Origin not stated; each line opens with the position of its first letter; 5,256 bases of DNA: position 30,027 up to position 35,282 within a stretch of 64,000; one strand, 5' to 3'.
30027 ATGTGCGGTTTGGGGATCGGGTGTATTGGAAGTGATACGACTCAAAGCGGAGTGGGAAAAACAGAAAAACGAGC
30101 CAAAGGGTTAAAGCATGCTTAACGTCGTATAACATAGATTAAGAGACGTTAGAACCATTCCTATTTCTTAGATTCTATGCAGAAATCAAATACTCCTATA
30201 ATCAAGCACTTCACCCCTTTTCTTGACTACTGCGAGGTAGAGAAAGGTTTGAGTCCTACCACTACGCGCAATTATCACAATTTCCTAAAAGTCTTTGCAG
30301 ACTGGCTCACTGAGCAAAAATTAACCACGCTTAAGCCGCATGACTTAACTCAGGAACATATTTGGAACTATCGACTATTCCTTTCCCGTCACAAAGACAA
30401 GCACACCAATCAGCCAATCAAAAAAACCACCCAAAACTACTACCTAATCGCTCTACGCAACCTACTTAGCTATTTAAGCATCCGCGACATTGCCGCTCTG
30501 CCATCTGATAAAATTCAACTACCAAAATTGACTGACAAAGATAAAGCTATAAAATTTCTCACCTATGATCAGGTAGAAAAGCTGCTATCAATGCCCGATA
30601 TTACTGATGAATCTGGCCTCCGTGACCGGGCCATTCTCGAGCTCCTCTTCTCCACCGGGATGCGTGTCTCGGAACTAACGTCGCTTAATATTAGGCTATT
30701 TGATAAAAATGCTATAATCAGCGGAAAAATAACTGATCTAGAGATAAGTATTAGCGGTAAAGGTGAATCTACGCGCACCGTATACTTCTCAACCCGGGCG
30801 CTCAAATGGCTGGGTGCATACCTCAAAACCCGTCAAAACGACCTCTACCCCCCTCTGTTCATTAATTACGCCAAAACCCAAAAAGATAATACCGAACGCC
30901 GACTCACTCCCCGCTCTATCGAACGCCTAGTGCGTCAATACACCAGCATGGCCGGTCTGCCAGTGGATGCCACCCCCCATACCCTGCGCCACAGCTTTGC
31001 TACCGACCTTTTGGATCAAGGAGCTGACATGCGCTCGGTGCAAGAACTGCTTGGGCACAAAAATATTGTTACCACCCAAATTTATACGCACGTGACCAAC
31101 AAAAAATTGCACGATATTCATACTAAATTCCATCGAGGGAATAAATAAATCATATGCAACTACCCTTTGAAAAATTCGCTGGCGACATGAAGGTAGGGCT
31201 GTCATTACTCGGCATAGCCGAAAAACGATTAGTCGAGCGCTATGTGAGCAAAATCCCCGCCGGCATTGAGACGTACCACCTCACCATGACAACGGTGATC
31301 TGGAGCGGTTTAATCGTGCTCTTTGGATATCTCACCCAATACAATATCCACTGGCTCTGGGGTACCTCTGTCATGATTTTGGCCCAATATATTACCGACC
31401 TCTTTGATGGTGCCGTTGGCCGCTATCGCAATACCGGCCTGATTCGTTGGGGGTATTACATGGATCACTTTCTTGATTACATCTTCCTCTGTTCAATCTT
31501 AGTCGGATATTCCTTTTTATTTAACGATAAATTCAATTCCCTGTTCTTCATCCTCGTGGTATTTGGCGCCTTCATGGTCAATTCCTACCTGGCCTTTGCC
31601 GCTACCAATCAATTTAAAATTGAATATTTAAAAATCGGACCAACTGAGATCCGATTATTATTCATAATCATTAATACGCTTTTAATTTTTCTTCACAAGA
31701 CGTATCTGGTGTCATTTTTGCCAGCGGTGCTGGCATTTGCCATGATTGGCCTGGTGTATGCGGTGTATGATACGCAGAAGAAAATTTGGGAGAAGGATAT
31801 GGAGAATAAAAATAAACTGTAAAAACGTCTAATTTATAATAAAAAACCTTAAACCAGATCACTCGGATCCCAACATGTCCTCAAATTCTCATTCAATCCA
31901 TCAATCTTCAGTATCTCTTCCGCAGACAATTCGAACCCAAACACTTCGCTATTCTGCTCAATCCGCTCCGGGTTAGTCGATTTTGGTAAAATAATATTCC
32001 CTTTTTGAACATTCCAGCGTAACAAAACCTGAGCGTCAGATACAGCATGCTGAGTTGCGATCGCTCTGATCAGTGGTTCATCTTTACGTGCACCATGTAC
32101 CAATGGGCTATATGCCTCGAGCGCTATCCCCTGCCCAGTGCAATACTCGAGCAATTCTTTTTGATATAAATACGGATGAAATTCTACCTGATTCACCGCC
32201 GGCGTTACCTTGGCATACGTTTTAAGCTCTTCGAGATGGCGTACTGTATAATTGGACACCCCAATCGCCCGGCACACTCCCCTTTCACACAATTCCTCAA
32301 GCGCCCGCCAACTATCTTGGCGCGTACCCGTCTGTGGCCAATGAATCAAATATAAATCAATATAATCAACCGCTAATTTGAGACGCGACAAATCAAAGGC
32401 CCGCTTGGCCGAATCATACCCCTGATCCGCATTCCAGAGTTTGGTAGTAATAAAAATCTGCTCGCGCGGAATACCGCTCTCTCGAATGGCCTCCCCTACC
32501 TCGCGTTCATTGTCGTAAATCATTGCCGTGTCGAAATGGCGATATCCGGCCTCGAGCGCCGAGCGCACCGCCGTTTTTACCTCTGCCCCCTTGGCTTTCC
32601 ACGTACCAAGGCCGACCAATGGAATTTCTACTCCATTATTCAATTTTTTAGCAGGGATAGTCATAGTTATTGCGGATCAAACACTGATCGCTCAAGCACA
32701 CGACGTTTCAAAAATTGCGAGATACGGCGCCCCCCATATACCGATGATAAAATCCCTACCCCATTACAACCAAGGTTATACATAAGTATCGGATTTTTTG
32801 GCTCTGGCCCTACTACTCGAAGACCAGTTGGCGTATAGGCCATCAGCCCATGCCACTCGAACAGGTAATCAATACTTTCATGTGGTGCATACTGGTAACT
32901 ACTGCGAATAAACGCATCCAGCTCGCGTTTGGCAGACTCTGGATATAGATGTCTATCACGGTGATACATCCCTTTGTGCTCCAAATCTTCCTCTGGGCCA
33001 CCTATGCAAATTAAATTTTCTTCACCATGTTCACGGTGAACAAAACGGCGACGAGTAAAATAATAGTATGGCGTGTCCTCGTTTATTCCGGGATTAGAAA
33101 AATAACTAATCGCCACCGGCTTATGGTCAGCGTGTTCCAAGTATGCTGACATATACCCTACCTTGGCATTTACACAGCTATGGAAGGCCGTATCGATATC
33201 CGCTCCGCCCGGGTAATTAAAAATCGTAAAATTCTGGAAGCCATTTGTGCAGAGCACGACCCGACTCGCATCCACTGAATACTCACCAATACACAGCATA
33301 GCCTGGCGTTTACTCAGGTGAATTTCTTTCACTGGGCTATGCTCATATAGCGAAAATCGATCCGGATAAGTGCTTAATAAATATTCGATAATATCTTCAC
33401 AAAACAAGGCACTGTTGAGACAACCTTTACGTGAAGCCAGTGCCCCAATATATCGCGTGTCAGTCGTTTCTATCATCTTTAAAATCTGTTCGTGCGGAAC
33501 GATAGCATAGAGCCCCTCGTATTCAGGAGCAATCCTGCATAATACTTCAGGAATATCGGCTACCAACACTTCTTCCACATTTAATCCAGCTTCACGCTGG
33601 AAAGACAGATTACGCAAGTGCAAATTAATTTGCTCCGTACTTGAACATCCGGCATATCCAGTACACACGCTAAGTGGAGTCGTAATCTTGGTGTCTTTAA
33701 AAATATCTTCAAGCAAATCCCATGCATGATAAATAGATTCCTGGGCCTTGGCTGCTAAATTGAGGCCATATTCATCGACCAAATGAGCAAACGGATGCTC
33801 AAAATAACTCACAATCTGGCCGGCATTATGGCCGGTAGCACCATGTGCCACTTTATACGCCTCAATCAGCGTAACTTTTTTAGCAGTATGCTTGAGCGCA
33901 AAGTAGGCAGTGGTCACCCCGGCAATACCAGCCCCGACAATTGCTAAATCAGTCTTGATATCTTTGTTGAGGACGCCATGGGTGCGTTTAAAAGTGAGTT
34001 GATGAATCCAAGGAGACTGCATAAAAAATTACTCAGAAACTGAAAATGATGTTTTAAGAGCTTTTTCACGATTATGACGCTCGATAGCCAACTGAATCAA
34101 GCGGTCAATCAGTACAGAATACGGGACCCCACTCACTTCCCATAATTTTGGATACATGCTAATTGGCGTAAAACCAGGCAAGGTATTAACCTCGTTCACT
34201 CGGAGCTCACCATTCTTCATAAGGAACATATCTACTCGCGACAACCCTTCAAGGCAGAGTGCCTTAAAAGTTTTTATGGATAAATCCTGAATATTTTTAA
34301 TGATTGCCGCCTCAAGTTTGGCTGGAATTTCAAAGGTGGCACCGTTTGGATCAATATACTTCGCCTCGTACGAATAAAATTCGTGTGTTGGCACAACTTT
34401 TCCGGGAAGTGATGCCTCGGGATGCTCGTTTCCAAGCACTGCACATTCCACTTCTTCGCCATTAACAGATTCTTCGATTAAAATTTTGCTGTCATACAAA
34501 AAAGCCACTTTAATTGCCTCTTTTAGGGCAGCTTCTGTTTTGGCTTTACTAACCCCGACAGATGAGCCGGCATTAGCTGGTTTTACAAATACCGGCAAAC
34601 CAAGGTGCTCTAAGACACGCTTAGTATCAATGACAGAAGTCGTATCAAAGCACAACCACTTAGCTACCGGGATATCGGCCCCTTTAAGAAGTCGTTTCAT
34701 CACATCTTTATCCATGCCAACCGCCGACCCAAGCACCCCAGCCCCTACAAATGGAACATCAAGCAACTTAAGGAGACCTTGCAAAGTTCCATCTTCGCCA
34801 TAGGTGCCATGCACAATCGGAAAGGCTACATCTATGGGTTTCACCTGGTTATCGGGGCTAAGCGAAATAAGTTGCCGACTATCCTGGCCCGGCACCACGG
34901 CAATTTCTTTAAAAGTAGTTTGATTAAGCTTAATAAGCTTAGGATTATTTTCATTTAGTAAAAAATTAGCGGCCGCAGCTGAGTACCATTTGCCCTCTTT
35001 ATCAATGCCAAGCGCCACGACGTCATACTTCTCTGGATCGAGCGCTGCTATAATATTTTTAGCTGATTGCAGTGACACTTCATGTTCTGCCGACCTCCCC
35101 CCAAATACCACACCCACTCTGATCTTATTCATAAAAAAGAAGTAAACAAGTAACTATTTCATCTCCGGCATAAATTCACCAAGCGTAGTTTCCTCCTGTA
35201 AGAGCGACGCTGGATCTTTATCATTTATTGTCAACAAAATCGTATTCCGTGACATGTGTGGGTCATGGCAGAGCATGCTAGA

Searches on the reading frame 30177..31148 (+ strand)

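Call 64: search_protein_families(library=pfam, max_evalue=0.000001, proteins=[window:30177-31148:+])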
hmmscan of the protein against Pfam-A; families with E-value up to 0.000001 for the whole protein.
window:30177-31148:+ (323 aa): 3 families
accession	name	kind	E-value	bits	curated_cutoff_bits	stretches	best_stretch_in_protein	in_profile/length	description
PF00589.27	Phage_integrase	-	4.6e-37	127.9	27.1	1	126-308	1-170/172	Phage integrase family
PF02899.23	Phage_int_SAM_1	-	5.9e-10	39.7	22.3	1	15-100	4-79/83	Phage integrase, N-terminal SAM-like domain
PF13495.12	Phage_int_SAM_4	-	2.5e-07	31.4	27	0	15-69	5-53/85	Phage integrase, N-terminal SAM-like domain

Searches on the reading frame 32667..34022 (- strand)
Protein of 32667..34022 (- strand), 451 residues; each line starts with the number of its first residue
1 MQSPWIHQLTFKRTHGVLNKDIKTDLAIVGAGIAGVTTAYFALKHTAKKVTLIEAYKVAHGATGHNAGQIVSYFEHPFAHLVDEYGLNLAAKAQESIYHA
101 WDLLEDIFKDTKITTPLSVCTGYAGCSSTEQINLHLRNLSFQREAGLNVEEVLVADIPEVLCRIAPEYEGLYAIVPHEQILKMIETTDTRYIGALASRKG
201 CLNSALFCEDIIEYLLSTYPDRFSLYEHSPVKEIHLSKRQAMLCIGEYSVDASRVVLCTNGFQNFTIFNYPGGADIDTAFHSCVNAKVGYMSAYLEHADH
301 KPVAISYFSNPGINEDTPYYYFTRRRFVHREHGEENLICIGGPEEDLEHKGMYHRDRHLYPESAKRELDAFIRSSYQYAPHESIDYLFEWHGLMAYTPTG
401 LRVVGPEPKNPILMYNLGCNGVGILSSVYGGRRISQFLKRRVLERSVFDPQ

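Call 64: search_protein_families(library=pfam, max_evalue=0.000001, proteins=[window:32667-34022:-])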
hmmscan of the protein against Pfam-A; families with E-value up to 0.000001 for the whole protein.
window:32667-34022:- (451 aa): 1 family
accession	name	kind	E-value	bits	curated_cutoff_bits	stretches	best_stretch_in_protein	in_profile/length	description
PF01266.30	DAO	-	2.5e-31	110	27.9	1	25-435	1-351/353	FAD dependent oxidoreductase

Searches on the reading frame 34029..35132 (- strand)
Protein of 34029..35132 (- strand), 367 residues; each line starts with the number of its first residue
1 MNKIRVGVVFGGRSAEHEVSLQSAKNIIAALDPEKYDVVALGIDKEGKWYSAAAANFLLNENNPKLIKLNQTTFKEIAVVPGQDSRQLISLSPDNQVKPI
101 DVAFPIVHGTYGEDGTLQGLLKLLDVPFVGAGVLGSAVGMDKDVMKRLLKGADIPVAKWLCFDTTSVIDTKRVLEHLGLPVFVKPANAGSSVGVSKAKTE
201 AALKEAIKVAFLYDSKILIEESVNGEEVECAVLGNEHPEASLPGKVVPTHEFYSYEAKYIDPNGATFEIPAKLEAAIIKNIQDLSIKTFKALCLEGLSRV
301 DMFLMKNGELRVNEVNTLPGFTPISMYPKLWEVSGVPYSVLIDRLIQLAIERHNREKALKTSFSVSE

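Call 7: search_protein_families(library=pfam, proteins=[window:34029-35132:-])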
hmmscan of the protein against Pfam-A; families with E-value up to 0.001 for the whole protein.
window:34029-35132:- (367 aa): 6 families
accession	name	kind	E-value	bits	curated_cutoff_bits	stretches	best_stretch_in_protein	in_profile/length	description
PF07478.18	Dala_Dala_lig_C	-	7.2e-70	235.1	24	1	148-347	1-204/204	D-ala D-ala ligase C-terminus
PF01820.27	Dala_Dala_lig_N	-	3.4e-37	128.1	34.6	1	5-131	1-121/121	D-ala D-ala ligase N-terminus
PF02222.28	ATP-grasp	-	1.5e-09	38.2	27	1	149-316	3-160/179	ATP-grasp domain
PF02786.22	CPSase_L_D2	-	5.4e-07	29.8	19.8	1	141-317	1-178/211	Carbamoyl-phosphate synthase L chain, ATP binding domain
PF01071.24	GARS_A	-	8.3e-06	26.2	27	1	141-234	2-100/194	Phosphoribosylglycinamide synthetase, ATP-grasp (A) domain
PF13535.11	ATP-grasp_4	-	4e-05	23.7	27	1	178-316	2-149/160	ATP-grasp domain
